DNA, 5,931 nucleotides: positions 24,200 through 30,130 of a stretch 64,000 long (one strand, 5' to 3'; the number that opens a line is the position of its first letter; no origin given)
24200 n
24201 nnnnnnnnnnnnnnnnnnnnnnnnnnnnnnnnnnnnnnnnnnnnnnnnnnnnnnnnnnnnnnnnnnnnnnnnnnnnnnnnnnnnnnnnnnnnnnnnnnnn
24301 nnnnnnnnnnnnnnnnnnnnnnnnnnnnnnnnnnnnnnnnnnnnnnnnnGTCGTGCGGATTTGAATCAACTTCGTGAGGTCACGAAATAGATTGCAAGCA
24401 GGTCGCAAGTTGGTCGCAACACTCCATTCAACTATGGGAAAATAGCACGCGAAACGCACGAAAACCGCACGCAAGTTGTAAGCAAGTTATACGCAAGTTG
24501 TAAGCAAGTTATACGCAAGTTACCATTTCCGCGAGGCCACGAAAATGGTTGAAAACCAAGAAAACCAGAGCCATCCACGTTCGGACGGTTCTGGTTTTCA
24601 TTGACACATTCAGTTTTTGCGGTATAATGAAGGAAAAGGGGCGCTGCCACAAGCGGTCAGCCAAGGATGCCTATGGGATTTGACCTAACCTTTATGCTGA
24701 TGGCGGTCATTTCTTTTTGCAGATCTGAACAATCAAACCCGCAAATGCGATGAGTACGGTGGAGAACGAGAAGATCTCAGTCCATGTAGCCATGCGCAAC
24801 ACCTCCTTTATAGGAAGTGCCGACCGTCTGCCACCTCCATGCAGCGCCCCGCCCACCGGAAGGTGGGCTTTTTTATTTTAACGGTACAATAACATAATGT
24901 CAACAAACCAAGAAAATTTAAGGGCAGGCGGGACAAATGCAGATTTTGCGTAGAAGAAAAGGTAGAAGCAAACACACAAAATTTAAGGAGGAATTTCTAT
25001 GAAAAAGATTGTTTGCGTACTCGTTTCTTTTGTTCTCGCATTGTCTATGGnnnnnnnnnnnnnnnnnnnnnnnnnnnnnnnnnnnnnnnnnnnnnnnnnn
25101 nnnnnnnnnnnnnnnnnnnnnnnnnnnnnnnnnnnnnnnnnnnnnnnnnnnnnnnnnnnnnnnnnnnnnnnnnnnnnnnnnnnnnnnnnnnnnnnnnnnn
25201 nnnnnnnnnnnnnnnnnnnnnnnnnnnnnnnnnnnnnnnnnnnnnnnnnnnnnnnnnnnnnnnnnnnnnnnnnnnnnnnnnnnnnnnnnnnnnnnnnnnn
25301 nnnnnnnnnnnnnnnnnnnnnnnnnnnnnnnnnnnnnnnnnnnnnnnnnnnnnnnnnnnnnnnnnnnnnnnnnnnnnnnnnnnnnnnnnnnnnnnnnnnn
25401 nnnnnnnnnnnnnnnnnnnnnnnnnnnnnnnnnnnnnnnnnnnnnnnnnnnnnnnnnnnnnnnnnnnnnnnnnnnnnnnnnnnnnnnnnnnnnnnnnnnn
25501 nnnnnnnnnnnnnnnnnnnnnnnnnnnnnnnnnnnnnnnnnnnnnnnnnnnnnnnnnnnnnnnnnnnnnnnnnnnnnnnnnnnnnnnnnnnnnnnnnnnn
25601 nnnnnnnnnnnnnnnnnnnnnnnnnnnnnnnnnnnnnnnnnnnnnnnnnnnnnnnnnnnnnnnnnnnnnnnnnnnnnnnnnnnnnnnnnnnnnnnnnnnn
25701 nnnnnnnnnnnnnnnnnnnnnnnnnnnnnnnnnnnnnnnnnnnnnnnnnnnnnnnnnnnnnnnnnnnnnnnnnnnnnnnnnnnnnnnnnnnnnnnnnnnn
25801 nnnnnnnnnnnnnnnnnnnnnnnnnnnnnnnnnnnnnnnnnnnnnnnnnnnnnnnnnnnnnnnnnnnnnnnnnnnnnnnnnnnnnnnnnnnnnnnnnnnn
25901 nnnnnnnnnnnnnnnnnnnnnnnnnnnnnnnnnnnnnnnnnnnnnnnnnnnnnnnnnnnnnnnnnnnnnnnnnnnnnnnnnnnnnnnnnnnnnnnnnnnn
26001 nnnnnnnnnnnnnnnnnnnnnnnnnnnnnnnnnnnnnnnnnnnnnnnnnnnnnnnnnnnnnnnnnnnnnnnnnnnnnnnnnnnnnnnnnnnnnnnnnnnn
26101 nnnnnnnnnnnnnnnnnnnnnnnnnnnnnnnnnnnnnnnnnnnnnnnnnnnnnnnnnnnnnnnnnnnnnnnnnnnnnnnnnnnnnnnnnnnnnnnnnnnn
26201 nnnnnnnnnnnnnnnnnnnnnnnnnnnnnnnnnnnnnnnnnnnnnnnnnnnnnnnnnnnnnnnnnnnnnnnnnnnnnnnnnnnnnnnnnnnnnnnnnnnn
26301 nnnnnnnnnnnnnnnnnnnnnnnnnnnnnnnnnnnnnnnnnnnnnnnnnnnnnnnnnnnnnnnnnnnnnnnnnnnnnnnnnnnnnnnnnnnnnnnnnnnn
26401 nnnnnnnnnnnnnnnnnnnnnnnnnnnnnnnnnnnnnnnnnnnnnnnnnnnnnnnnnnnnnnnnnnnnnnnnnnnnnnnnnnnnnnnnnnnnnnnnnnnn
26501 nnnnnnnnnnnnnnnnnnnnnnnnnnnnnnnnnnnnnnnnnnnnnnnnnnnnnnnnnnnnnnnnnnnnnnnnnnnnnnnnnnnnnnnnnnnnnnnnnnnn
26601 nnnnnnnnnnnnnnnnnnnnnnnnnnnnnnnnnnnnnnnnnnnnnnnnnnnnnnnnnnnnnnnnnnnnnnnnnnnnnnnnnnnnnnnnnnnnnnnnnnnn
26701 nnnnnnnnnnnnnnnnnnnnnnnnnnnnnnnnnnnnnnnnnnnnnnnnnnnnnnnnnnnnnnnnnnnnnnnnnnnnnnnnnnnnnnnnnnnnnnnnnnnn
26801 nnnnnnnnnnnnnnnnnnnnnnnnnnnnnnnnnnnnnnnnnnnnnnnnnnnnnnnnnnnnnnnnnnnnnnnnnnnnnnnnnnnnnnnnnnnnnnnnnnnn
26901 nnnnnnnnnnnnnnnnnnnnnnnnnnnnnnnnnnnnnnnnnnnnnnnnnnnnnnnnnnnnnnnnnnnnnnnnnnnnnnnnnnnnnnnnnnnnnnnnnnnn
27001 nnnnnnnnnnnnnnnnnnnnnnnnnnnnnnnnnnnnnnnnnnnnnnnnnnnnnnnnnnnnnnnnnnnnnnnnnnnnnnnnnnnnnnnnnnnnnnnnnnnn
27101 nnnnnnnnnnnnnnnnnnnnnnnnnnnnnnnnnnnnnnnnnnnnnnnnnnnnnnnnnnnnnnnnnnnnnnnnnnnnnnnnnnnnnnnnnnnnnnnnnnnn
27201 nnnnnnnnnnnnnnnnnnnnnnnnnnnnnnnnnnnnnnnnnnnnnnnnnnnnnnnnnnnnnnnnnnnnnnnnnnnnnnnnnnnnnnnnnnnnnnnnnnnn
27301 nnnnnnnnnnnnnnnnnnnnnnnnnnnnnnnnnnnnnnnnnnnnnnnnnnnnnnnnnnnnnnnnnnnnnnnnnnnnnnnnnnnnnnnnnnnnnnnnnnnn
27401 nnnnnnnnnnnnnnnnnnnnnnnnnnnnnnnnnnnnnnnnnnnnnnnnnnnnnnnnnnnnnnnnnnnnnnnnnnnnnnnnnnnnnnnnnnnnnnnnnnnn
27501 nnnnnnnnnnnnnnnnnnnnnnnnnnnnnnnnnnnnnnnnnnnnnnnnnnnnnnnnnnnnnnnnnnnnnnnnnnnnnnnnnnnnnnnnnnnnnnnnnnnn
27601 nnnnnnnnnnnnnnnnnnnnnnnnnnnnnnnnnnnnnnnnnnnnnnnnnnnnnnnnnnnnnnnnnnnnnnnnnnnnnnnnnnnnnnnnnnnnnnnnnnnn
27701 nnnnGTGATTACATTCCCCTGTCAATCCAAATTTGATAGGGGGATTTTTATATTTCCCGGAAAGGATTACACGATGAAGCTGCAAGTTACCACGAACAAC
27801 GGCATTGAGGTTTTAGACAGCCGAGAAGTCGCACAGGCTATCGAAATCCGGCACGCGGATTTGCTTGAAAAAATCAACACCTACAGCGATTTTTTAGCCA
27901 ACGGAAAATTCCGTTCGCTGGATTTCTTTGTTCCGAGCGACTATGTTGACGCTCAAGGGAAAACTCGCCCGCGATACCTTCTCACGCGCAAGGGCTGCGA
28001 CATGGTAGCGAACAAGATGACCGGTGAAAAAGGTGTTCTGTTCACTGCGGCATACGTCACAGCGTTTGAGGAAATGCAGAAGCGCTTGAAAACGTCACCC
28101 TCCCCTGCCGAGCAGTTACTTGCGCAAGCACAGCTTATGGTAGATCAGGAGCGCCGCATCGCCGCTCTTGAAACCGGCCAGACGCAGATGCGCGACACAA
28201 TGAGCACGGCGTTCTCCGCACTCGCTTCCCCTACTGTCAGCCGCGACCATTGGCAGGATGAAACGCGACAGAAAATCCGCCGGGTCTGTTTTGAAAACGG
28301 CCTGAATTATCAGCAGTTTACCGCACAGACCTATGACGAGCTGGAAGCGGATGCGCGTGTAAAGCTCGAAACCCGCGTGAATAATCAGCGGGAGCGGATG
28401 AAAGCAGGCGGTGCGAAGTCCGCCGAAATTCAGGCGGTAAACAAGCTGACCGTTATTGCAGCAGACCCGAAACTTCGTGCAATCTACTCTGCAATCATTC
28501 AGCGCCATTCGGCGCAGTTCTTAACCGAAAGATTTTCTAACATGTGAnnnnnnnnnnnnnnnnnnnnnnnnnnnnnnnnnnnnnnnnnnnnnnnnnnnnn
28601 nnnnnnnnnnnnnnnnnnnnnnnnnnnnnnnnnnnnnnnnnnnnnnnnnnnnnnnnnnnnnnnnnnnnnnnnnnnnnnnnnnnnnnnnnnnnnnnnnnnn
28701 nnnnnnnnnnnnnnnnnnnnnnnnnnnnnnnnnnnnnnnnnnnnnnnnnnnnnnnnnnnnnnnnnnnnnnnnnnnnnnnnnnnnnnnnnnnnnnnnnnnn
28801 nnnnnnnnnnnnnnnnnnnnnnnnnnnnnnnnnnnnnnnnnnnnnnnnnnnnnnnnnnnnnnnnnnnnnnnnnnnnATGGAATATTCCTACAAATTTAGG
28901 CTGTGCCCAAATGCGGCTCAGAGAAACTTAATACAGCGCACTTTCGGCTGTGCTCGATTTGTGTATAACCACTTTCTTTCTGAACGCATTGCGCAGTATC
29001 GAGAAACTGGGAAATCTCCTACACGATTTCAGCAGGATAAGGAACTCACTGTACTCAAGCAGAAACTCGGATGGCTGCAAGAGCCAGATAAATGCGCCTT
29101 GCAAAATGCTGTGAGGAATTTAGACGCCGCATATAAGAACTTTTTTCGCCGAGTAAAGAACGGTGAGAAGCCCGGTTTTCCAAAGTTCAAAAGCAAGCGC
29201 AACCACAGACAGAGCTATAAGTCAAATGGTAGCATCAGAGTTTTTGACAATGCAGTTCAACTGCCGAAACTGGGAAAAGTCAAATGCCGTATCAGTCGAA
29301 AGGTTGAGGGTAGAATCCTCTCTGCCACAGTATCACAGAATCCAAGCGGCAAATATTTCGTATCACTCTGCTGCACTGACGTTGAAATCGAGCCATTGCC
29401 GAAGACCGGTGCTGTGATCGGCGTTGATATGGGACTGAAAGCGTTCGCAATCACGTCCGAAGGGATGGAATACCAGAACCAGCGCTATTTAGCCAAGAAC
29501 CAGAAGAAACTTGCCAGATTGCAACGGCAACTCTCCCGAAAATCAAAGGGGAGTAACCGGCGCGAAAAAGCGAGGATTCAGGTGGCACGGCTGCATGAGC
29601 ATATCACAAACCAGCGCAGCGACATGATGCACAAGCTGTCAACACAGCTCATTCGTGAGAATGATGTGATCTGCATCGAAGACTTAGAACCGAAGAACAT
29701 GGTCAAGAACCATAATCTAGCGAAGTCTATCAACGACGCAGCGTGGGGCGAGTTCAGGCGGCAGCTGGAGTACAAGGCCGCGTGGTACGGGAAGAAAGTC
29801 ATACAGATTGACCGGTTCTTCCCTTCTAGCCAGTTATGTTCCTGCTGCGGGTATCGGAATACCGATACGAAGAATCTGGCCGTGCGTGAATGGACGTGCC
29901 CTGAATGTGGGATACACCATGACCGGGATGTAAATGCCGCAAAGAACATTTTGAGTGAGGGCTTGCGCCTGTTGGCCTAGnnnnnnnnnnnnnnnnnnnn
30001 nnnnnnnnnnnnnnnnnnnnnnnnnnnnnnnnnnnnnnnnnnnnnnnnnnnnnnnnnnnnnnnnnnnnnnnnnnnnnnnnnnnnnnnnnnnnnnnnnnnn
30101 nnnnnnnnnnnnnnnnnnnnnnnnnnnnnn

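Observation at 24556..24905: Type I toxin-antitoxin-like module: 28-aa hydrophobic peptide with a convergent, fully overlapping antisense transcript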

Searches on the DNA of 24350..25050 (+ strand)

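Call 5: search_rna_families(source=window, start=24350, end=25050, threshold=evalue, max_evalue=10, show_alignments=3)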
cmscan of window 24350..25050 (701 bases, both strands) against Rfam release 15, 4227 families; matches with E-value up to 10: 7.
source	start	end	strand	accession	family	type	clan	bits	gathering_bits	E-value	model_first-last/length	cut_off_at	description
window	24555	24603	-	RF03751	mir-7445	Gene; miRNA;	-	21.7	79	0.43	1-60/60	no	mir-7445 microRNA precursor family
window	24840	24874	+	RF01388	isrD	Gene; sRNA;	-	21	37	0.12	1-51/51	no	isrD Hfq binding RNA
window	24954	25037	-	RF00073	MIR156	Gene; miRNA;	-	18.5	62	0.66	1-88/88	no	mir-156 microRNA precursor family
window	24557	24602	+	RF03983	MIR5284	Gene; miRNA;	-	17.8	93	0.98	1-111/111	no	MIR5284 microRNA precursor family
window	24835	24898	-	RF02067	STnc310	Gene; sRNA;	-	14.3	40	8.6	1-61/61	no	Salmonella enterica sRNA STnc310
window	24823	24876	+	RF02837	anti-hemB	Gene; sRNA;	-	13.7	49.5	2.3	1-81/81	no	Burkholderia RNA 7 (anti-hemB)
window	24711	24812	-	RF02042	HOTTIP_3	Gene; lncRNA;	-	6.2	50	5.5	1-353/353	no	HOXA transcript at the distal tip, conserved region 3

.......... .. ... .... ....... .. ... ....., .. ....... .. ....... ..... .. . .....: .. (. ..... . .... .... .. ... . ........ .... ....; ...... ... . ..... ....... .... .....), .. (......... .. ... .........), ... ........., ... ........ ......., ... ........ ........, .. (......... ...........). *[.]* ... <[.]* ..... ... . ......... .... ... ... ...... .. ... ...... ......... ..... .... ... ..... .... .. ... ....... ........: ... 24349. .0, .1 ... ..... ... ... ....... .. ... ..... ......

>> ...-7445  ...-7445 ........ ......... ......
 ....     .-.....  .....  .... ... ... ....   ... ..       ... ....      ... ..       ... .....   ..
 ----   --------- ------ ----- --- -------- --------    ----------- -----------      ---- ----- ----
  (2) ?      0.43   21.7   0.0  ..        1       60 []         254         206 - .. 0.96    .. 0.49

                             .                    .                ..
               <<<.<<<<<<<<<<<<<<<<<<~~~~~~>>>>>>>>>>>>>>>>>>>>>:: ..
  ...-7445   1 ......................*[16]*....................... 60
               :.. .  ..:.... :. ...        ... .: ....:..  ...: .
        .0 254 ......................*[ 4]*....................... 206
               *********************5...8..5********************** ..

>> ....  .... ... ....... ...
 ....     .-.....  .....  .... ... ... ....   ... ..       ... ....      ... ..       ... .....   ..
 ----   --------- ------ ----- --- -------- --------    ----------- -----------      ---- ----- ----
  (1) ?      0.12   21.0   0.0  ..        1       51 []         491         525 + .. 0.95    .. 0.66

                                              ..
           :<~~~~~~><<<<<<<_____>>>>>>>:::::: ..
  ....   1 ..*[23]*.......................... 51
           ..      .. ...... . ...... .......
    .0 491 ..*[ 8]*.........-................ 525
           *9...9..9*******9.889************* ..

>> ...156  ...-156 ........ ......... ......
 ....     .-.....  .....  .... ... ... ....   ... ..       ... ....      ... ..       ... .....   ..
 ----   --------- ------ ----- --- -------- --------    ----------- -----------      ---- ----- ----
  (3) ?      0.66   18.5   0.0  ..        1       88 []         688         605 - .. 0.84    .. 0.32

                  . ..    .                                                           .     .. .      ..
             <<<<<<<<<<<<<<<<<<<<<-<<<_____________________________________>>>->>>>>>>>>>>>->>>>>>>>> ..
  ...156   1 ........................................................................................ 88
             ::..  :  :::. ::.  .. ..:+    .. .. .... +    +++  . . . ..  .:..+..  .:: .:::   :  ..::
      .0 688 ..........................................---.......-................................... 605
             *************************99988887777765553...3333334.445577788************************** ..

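Call 9: search_dna_similar(query=window:24400-25000:+, collection=phages, mode=distant)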
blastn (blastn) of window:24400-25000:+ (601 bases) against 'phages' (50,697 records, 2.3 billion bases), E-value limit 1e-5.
No match.

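Call 10: search_dna_similar(query=window:24400-25000:+, collection=plasmids, mode=distant)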
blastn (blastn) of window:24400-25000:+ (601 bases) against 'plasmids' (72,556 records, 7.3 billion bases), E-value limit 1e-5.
No match.

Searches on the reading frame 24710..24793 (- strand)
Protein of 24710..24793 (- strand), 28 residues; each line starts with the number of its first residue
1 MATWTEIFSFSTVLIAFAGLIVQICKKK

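Call 6: search_protein_families(library=pfam, proteins=[window:24710-24793:-], max_evalue=10)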
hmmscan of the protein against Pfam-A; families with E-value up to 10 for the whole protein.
seq(28 aa): 1 family
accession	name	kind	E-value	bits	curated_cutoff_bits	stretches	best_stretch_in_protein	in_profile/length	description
PF11779.13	SPT_ssu-like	-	0.15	12.2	29.8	1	1-22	19-40/54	Small subunit of serine palmitoyltransferase-like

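Call 7: search_protein_families(library=ncbifam, proteins=[window:24710-24793:-], max_evalue=10)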
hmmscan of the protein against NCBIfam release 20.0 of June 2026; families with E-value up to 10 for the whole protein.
seq(28 aa): 2 families
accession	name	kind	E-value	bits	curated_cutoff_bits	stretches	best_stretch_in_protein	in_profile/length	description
NF041589.1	PepG1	equivalog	0.00024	20.6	70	1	6-27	22-43/47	type I toxin-antitoxin system toxin PepG1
NF045529.2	Heimdall-CTERM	domain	0.037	14.4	24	1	8-28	5-25/26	Heimdall-CTERM domain-containing surface protein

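Call 13: search_dna_similar(query=window:24710-24793:-, collection=phages, mode=protein, max_evalue=10, max_rows=40)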
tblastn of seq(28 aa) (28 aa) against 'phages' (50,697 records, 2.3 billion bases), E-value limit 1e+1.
No match.

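Call 14: search_dna_similar(query=window:24710-24793:-, collection=plasmids, mode=protein, max_evalue=10, max_rows=40)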
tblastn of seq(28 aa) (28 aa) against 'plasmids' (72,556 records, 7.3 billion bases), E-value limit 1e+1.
No match.

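Call 27: search_protein_families(library=phrogs, proteins=[window:24710-24793:-], max_evalue=10)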
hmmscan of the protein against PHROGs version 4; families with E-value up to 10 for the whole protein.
seq(28 aa): 1 family
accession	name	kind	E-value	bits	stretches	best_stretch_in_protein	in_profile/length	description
phrog_1009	-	unknown function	0.083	14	1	1-27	5-31/103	-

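Call 72: search_protein_families(library=pfam, alignment_id=A6, max_evalue=0.01)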
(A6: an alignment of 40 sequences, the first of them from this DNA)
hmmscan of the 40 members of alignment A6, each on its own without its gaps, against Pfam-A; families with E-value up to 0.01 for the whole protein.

A. member 1, seq(28 aa): 0 families

B. families by the number of members that match (of 40 scanned): 1 family
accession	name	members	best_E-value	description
PF16935.10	Hol_Tox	9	3.6e-07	Putative Holin-like Toxin (Hol-Tox)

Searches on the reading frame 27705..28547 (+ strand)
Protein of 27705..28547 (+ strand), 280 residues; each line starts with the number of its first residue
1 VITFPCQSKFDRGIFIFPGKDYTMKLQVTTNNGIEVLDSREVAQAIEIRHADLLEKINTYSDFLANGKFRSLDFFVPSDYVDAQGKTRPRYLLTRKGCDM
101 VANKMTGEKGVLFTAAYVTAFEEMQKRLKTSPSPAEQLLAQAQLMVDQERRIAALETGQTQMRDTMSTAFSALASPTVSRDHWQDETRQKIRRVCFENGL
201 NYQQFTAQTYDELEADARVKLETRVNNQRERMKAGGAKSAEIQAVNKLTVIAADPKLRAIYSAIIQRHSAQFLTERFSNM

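Call 47: search_protein_families(library=phrogs, proteins=[window:27705-28547:+], max_evalue=0.00001)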
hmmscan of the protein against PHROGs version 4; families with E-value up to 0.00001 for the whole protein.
window:27705-28547:+ (280 aa): 10 families
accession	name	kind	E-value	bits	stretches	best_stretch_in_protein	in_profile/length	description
phrog_373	-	transcription regulation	5.7e-44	151.9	1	24-272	87-337/373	anti-repressor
phrog_63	-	transcription regulation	9.9e-23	82.1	1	24-155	120-247/431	anti-repressor Ant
phrog_518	-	transcription regulation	1.2e-18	68.6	1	28-150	15-133/268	Rha-like transcriptional regulator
phrog_2657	-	transcription regulation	1.1e-15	58.7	1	23-135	10-116/243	transcriptional regulator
phrog_995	-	transcription regulation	4.3e-14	53.7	1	25-172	109-245/307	transcriptional regulator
phrog_1726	-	transcription regulation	4.7e-14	53.8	1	26-151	7-148/264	anti-repressor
phrog_821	-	transcription regulation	5e-12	46.9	1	27-134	154-257/324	transcriptional regulator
phrog_10324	-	transcription regulation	3.2e-09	38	1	39-233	8-198/205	anti-repressor Ant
phrog_29672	-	unknown function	6.2e-09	36.8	1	203-267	3-67/81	-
phrog_18886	-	unknown function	1.5e-08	35.4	1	37-132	19-114/269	-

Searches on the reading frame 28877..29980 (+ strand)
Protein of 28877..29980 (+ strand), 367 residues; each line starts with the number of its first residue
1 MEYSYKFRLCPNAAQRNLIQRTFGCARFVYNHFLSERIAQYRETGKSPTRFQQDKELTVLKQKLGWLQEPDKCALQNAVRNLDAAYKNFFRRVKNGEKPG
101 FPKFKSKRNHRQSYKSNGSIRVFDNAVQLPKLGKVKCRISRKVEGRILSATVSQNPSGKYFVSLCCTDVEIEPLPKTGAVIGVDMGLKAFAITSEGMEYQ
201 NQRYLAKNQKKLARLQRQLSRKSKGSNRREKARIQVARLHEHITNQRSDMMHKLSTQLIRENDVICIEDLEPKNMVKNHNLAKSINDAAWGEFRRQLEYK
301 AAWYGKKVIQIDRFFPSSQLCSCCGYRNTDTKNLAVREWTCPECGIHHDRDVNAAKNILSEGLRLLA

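Call 47: search_protein_families(library=phrogs, proteins=[window:28877-29980:+], max_evalue=0.00001)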
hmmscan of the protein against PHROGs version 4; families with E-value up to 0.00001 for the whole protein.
window:28877-29980:+ (367 aa): 5 families
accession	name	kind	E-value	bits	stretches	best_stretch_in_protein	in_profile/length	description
phrog_506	-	integration and excision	4.9e-139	464.9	1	1-366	6-368/403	transposase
phrog_13964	-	integration and excision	1e-91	307.7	1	1-240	1-237/237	transposase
phrog_12300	-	integration and excision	1.4e-74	251.8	1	124-362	7-241/286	transposase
phrog_17087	-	unknown function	2e-50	171.6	1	231-365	2-135/141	-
phrog_25073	-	unknown function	3.5e-07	31.2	1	4-107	6-106/114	-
